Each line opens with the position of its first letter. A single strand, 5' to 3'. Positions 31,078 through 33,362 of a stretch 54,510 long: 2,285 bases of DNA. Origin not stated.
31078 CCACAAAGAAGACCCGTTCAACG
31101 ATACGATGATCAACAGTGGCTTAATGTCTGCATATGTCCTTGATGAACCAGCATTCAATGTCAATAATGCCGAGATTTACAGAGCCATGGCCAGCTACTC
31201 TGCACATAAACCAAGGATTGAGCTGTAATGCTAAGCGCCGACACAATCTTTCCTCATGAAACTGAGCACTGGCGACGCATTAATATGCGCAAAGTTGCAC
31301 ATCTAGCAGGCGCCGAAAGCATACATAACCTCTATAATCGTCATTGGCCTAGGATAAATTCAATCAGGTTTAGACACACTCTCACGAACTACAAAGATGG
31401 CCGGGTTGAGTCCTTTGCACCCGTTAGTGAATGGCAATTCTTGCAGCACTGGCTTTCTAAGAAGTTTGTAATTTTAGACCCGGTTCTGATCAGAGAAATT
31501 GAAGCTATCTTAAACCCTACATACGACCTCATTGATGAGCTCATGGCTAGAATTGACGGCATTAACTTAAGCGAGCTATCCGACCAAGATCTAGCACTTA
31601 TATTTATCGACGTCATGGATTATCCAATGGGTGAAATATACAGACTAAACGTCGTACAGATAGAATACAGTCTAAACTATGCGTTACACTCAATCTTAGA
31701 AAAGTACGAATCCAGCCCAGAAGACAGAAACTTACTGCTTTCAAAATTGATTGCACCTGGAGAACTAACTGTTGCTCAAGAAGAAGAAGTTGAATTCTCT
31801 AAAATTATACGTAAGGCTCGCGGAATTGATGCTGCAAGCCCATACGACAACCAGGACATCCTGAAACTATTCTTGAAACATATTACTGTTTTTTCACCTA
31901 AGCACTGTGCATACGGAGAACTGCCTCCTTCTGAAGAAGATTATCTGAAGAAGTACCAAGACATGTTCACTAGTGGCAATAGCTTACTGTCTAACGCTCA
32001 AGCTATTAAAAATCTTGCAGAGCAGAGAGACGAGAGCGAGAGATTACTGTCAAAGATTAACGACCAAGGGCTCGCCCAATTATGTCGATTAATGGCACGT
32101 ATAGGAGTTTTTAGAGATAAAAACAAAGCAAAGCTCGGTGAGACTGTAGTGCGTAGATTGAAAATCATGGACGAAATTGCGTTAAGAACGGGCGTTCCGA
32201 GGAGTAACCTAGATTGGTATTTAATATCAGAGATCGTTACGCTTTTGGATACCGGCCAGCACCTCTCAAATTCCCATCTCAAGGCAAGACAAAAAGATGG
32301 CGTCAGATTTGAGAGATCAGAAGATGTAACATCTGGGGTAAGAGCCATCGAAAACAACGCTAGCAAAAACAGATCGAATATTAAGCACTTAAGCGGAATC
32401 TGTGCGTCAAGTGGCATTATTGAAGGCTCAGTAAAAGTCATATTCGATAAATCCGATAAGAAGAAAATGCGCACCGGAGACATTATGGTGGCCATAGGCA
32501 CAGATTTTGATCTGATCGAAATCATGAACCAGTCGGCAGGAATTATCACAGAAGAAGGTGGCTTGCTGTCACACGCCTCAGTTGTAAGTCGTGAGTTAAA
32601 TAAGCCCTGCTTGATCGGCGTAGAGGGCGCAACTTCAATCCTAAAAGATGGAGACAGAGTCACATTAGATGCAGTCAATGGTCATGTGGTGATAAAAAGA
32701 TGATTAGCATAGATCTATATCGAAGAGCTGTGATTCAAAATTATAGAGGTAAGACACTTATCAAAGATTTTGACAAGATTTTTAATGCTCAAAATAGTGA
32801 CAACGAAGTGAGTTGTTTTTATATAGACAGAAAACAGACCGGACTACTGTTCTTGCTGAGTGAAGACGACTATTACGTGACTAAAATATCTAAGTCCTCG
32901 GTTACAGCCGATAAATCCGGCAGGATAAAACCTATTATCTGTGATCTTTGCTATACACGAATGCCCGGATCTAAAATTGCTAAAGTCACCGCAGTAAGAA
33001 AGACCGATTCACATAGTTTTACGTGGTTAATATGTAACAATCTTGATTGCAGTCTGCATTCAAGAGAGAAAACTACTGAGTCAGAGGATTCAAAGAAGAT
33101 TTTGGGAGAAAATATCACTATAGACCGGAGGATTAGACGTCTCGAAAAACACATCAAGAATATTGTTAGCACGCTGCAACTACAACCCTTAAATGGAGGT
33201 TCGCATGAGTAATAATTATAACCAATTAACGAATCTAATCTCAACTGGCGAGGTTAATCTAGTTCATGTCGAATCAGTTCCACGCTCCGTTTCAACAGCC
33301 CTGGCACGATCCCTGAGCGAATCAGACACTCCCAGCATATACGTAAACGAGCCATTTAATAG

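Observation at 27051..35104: Ten-gene coupled operon on a mobile island: candidate pathway for a phosphoramidate or PAPS-like activated-group donor, built from an unusual part set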

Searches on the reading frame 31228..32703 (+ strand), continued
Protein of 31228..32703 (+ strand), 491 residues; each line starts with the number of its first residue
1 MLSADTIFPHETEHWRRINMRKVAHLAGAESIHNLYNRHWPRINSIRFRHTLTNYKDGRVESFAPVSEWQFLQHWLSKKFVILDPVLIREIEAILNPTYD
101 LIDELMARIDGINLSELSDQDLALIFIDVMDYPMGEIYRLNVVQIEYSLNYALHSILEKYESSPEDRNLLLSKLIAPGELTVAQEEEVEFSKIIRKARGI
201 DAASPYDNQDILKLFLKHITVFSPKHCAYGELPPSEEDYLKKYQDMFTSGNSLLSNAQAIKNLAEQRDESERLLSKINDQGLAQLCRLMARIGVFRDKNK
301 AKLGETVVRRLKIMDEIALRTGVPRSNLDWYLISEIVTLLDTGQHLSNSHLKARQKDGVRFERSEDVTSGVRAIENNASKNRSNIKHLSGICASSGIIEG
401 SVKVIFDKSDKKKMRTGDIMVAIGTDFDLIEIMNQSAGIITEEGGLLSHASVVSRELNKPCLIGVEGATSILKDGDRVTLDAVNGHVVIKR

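Call 21: search_protein_families(library=pfam, proteins=[L031:13255-14850:+, L031:16640-17443:-, L031:17797-19428:-, L031:7537-9012:-, L031:9971-12232:+, L033:5460-9134:+, L033:12968-13426:+, L033:15776-17905:+, L033:18737-20173:+, L033:18122-18742:-], max_evalue=0.01)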
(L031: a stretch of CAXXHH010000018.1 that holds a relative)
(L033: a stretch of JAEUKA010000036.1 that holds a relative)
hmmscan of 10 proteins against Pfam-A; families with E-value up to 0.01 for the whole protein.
L031:13255-14850:+ (531 aa): 2 families
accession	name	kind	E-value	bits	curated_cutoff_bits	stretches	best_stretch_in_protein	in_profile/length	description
PF04055.27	Radical_SAM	-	1.8e-17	64.5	29.5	1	198-366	4-163/166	Radical SAM superfamily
PF02310.24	B12-binding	-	2.5e-11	43.9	32.1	1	29-136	18-120/121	B12 binding domain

L031:16640-17443:- (267 aa): 2 families
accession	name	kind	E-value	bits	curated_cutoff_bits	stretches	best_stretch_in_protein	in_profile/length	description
PF05711.17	TylF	-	4e-13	49.7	23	1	77-252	90-249/264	Macrocin-O-methyltransferase (TylF)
PF13578.12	Methyltransf_24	-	7.6e-05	24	26.3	1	83-229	1-104/105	Methyltransferase domain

L031:17797-19428:- (543 aa): 2 families
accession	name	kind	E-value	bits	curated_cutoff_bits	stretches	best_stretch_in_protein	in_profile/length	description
PF19864.5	Radical_SAM_N2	-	5.7e-20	71.7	29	1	74-187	39-151/151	Radical SAM proteins, N-terminal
PF04055.27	Radical_SAM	-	3.7e-14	53.7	29.5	1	239-392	7-164/166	Radical SAM superfamily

L031:7537-9012:- (491 aa): 0 families

L031:9971-12232:+ (753 aa): 2 families
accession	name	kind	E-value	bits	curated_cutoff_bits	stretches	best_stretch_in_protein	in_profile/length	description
PF00391.29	PEP-utilizers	-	2.8e-20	72.1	23.1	1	408-476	4-72/72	PEP-utilising enzyme, mobile domain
PF01326.24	PPDK_N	-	3.3e-13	50.1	27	2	551-644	71-171/328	Pyruvate phosphate dikinase, AMP/ATP-binding domain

L033:5460-9134:+ (1224 aa): 1 family
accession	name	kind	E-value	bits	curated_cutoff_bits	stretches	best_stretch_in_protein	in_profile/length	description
PF13174.12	TPR_6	-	0.005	17.9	26.3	0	285-312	6-33/33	Tetratricopeptide repeat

L033:12968-13426:+ (152 aa): 0 families

L033:15776-17905:+ (709 aa): 6 families
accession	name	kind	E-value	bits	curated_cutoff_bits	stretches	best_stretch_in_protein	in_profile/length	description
PF00069.31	Pkinase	-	1.1e-50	173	31.7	2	44-192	1-152/263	Protein kinase domain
PF03781.23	FGE-sulfatase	-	1.9e-42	146.1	23.3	1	416-698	4-255/255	Sulfatase-modifying factor enzyme 1-like domain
PF07714.23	PK_Tyr_Ser-Thr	-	1.2e-34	120.2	23.1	2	45-204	2-168/258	Protein tyrosine and serine/threonine kinase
PF01636.29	APH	-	2.8e-10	40.8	23.2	2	152-191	163-203/239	Phosphotransferase enzyme family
PF03109.22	ABC1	-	1.5e-06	28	22.9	1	114-192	141-221/244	ABC1 atypical kinase-like domain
PF19974.5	TCAD9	-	0.0017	18.1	40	1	125-199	269-338/429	Ternary complex associated domain 9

L033:18737-20173:+ (478 aa): 1 family
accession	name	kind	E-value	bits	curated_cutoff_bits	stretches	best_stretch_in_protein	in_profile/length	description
PF00375.23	SDF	-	1.1e-99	334.6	27.9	1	73-463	3-387/387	Sodium:dicarboxylate symporter family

L033:18122-18742:- (206 aa): 0 families

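Call 29: search_solved_structures(query=window:31228-32703:+, max_evalue=0.01)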
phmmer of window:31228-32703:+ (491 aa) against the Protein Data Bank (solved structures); distinct sequences matched with E-value up to 0.01: 29.
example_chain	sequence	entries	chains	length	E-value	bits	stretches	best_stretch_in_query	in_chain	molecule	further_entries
8a8e_A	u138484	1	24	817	3.2e-20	75.5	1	387-487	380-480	Phosphoenolpyruvate synthase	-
5fbs_A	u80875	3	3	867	4.6e-18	68.4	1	318-489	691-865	Phosphoenolpyruvate synthase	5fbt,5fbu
5hv2_A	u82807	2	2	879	4.7e-18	68.4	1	318-489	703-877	Phosphoenolpyruvate synthase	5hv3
5hv1_A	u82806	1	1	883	4.8e-18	68.3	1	318-489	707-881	Phosphoenolpyruvate synthase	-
9dae_A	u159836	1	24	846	1.9e-17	66.3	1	388-486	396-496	Phosphoenolpyruvate synthase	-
2e28_A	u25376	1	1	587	8.5e-16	60.9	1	403-485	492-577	Pyruvate kinase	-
2ols_A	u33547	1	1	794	1.9e-12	49.9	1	393-485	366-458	Phosphoenolpyruvate synthase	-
3eza_A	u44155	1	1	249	6.4e-07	31.7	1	434-489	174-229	PHOSPHOTRANSFERASE SYSTEM, ENZYME I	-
1zym_A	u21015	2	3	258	6.9e-07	31.5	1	434-489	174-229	ENZYME I | Phosphoenolpyruvate-protein phosphotransferase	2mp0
1eza_A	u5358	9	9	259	7e-07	31.5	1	434-489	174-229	ENZYME I | PHOSPHOTRANSFERASE SYSTEM, ENZYME I | PROTEIN (PHOSPHOTRANSFER SYSTEM, ENZYME I)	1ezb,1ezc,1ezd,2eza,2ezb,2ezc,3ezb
2kx9_A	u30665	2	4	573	3.7e-06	29.1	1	434-489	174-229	Phosphoenolpyruvate-protein phosphotransferase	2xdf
2hwg_A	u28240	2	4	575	3.7e-06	29.1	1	434-489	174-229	Phosphoenolpyruvate-protein phosphotransferase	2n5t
2l5h_A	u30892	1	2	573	4.8e-05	25.5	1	434-489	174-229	Phosphoenolpyruvate-protein phosphotransferase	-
2x0s_A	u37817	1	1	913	6.6e-05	25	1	388-485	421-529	PYRUVATE PHOSPHATE DIKINASE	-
2fm4_A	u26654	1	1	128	0.00012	24.2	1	390-467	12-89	Pyruvate, phosphate dikinase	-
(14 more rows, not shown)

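Call 38: find_encoding_contigs(protein=P0094, flank=8000, max_places=1)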
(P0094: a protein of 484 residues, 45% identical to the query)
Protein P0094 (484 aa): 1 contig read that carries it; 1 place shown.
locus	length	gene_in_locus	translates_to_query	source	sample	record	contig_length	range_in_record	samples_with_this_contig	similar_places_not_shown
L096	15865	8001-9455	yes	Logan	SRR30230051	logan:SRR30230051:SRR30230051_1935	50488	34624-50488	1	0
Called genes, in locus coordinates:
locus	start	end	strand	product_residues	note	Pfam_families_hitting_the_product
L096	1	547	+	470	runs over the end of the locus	PF04055:Radical_SAM, PF13353:Fer4_12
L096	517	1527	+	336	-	PF04055:Radical_SAM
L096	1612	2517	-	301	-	-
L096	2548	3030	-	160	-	-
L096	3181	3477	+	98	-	-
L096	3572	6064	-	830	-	-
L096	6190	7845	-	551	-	-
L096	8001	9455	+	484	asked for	PF00391:PEP-utilizers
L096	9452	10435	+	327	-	PF13379:NMT1_2, PF09084:NMT1 (weak)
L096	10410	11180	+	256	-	PF00528:BPD_transp_1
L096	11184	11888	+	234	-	PF13555:AAA_29 (weak), PF00005:ABC_tran, PF13304:AAA_21 (faint)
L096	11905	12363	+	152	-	PF16571:FBP_C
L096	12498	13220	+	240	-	-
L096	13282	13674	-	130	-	PF04677:CwfJ_C_1 (weak), PF11969:DcpS_C, PF01230:HIT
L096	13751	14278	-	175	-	PF01931:NTPase_I-T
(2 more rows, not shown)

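Call 39: find_encoding_contigs(protein=P0112, flank=8000, max_places=1)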
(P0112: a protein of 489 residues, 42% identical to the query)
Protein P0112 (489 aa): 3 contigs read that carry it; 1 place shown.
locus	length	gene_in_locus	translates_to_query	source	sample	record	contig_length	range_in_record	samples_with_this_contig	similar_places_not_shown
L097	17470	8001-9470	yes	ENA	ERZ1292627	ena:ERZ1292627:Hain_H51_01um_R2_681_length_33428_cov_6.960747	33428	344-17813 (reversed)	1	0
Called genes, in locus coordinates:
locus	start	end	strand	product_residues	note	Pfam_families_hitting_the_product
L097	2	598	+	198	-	PF03575:Peptidase_S51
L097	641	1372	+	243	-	PF00702:Hydrolase (weak), PF12710:HAD (weak)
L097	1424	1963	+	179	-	PF01966:HD (faint)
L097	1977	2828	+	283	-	PF01073:3Beta_HSD, PF01370:Epimerase, PF02719:Polysacc_synt_2 (weak), PF04321:RmlD_sub_bind, PF07993:NAD_binding_4 (faint), PF16363:GDP_Man_Dehyd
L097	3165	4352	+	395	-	-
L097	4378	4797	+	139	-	PF01641:SelR, PF24046:At4g08330 (faint)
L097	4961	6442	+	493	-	-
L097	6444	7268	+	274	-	PF02274:ADI (weak), PF19420:DDAH_eukar, PF02274:ADI (weak)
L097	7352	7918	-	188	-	PF00300:His_Phos_1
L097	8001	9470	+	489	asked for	PF00391:PEP-utilizers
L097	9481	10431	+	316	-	PF01326:PPDK_N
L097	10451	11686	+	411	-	-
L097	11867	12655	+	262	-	PF13671:AAA_33 (faint), PF01467:CTP_transf_like (weak), PF06414:Zeta_toxin (weak), PF01583:APS_kinase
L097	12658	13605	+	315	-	-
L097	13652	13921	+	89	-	-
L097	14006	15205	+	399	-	PF02812:ELFV_dehydrog_N, PF00208:ELFV_dehydrog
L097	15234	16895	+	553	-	PF02776:TPP_enzyme_N, PF00205:TPP_enzyme_M, PF02775:TPP_enzyme_C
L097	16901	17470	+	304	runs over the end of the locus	?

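Call 63: search_protein_families(library=pfam, proteins=[L097:10451-11686:+, L097:11867-12655:+, L097:12658-13605:+, L097:4961-6442:+, L097:3165-4352:+, L020:11881-12624:+, L020:12626-13627:+, L020:13624-14409:+, L032:12285-13496:+, L032:9210-9965:+], max_evalue=0.01)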
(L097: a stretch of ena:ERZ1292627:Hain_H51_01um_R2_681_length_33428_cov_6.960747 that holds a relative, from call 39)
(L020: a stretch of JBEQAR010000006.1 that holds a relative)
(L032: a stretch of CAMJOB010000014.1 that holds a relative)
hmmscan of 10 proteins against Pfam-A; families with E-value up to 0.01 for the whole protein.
L097:10451-11686:+ (411 aa): 0 families

L097:11867-12655:+ (262 aa): 15 families
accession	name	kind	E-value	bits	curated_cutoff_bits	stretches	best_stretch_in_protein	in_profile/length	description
PF01583.26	APS_kinase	-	1.2e-23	84.3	21.1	1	119-221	3-115/152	Adenylylsulphate kinase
PF01467.32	CTP_transf_like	-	3.4e-07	31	21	1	11-64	1-57/133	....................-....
PF06414.18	Zeta_toxin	-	1.9e-06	27.9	22.3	1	118-158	16-60/199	Zeta toxin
PF13671.12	AAA_33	-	1.5e-05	25.8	27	1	121-189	2-75/143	AAA domain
PF13238.12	AAA_18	-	8.7e-05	23.4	29.4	1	121-183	1-62/128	AAA domain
PF00005.33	ABC_tran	-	0.00013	23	25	1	119-169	12-58/137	ABC transporter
PF13207.12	AAA_17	-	0.00063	20.5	27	1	124-174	1-51/136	AAA domain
PF13401.12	AAA_22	-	0.00072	20.3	27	1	117-142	4-29/130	AAA domain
PF24883.2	NPHP3_N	-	0.0013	19.4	24.8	1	117-186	21-84/164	Nephrocystin 3, N-terminal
PF13479.12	AAA_24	-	0.0014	19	27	0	120-151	4-32/195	AAA domain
PF01121.26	CoaE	-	0.0027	17.9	27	1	120-155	2-36/180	Dephospho-CoA kinase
PF20720.3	nSTAND3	-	0.0046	17.1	27.2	1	117-140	16-39/155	Novel STAND NTPase 3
PF03266.21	NTPase_1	-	0.0063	16.8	23.9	0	121-149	2-32/168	NTPase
PF13189.12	Cytidylate_kin2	-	0.0086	16.7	28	0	120-181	1-60/176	Cytidylate kinase-like family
PF00485.24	PRK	-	0.0098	16.2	22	0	120-152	1-35/196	Phosphoribulokinase / Uridine kinase family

L097:12658-13605:+ (315 aa): 0 families

L097:4961-6442:+ (493 aa): 0 families

L097:3165-4352:+ (395 aa): 0 families

L020:11881-12624:+ (247 aa): 1 family
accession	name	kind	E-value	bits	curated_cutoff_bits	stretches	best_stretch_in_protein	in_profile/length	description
PF00528.27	BPD_transp_1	-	2.2e-21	76.9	26.4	1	74-243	1-182/184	Binding-protein-dependent transport system inner membrane component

L020:12626-13627:+ (333 aa): 4 families
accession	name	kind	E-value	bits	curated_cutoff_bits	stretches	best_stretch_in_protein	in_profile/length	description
PF09084.16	NMT1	-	2.8e-13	50.7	20.5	1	84-252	36-211/216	NMT1/THI5 like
PF13379.11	NMT1_2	-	5.5e-11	43.2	24.7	1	36-265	4-240/252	NMT1-like family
PF12974.12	Phosphonate-bd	-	6e-08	32.8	27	1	66-176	26-140/242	ABC transporter, phosphonate, periplasmic substrate-binding protein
PF04069.17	OpuAC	-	6.8e-06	26.3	21.2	1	40-151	3-118/257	Substrate binding domain of ABC-type glycine betaine transport system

L020:13624-14409:+ (261 aa): 5 families
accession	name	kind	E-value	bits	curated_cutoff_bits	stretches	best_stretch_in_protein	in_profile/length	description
PF00005.33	ABC_tran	-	1.8e-32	113.3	25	1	21-160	1-136/137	ABC transporter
PF13304.12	AAA_21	-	8.5e-08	33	27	1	130-193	235-300/304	AAA domain, putative AbiEii toxin, Type IV TA system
PF02463.25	SMC_N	-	0.00013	21.9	40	1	30-192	23-200/220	RecF/RecN/SMC N terminal domain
PF13476.12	AAA_23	-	0.0011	20.1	27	1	24-118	15-110/201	AAA domain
PF20462.4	DUF6715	-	0.0065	16.5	27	0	88-177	23-99/192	Domain of unknown function (DUF6715)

L032:12285-13496:+ (403 aa): 0 families

L032:9210-9965:+ (251 aa): 4 families
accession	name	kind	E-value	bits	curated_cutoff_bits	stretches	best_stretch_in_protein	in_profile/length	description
PF00005.33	ABC_tran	-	5.2e-27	95.6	25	1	35-170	2-136/137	ABC transporter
PF13304.12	AAA_21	-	1e-05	26.2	27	0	46-67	1-22/304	AAA domain, putative AbiEii toxin, Type IV TA system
PF03215.21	Rad17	-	8.6e-05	23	23.8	1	44-117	45-120/186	Rad17 P-loop domain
PF03193.22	RsgA_GTPase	-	0.00042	20.6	30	1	14-75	77-137/174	RsgA GTPase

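Call 97: find_related_loci(query=A1, collection=viral_contigs, flank=8000)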
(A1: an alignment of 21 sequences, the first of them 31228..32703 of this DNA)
Query A1 (491 aa) in viral_contigs; peptide patterns used: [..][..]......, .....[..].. (x = any residue, [..] = any of these).
26 stretches matched a pattern; 3 encode a relative of the query (tblastn E <= 1e-3); 3 distinct loci.
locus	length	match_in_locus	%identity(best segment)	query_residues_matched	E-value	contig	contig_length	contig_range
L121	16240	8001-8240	31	404-484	6e-7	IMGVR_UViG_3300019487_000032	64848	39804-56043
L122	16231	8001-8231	32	411-488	3e-7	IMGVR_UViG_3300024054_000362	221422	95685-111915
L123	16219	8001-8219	30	411-484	5e-6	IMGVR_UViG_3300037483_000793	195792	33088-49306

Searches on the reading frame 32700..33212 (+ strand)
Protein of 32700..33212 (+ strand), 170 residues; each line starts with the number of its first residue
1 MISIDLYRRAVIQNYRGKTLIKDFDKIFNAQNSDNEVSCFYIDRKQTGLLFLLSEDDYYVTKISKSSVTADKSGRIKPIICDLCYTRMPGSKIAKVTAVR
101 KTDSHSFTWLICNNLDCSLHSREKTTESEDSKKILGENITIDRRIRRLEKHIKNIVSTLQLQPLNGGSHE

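Call 3: search_protein_families(library=pfam, proteins=[window:32700-33212:+], max_evalue=0.1)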
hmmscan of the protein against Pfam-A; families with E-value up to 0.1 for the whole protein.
window:32700-33212:+ (170 aa): 1 family
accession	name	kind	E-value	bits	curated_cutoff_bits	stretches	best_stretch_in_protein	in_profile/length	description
PF16571.11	FBP_C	-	3.6e-09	36.8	27.2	1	44-157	39-153/155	FBP C-terminal treble-clef zinc-finger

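Call 4: search_protein_families(library=ncbifam, proteins=[window:32700-33212:+], max_evalue=0.1)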
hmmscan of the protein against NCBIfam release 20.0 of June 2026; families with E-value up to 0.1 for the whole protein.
window:32700-33212:+ (170 aa): 0 families

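Call 10: search_protein_families(library=padloc, proteins=[window:32700-33212:+], max_evalue=0.01)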
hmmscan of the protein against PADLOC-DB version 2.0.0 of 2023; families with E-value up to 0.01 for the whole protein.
window:32700-33212:+ (170 aa): 0 families

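Call 11: search_protein_families(library=phrogs, proteins=[window:32700-33212:+], max_evalue=0.01)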
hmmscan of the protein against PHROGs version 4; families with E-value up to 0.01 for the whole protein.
window:32700-33212:+ (170 aa): 1 family
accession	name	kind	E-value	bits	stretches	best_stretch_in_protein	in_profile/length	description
phrog_3194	-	unknown function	0.0085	17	0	137-160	32-55/57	-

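Call 62: search_solved_structures(query=A4, max_evalue=5, show_alignments=1)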
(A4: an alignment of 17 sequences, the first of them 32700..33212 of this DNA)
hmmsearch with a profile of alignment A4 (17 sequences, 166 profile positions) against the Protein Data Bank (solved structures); distinct sequences matched with E-value up to 5: 12.
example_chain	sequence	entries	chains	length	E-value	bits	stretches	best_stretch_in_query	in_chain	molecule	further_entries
9ghc_V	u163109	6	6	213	6.4e-09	38.6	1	4-129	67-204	Far1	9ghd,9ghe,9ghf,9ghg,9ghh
4e4b_A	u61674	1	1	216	6.7e-09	38.6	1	4-129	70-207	Far1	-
4adn_A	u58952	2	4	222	7.2e-09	38.5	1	4-129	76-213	FAR1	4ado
2mzw_B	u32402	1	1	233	8.1e-09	38.3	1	4-129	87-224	Far1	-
2yb5_A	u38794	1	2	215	1.2e-08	37.7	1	8-130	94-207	PUTATIVE FUSIDIC ACID RESISTANCE PROTEIN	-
4v61_B6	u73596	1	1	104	0.074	15.7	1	77-111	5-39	Ribosomal Protein L36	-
28jw_9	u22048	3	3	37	0.1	15.2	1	79-107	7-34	Large ribosomal subunit protein bL36c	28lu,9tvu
6xyw_AE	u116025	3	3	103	0.15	14.7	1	77-107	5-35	Ribosomal protein | bL36m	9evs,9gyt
8crx_3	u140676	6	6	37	0.41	13.3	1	80-105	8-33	50S ribosomal protein L36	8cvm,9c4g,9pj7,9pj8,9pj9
5myj_B8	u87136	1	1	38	0.75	12.4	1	80-107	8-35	50S ribosomal protein L36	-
8snb_3A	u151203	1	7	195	1.1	11.9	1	2-92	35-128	CFA20 domain-containing protein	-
9yuq_N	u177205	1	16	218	1.6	11.3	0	69-107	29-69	Putative multiheme cytochrome c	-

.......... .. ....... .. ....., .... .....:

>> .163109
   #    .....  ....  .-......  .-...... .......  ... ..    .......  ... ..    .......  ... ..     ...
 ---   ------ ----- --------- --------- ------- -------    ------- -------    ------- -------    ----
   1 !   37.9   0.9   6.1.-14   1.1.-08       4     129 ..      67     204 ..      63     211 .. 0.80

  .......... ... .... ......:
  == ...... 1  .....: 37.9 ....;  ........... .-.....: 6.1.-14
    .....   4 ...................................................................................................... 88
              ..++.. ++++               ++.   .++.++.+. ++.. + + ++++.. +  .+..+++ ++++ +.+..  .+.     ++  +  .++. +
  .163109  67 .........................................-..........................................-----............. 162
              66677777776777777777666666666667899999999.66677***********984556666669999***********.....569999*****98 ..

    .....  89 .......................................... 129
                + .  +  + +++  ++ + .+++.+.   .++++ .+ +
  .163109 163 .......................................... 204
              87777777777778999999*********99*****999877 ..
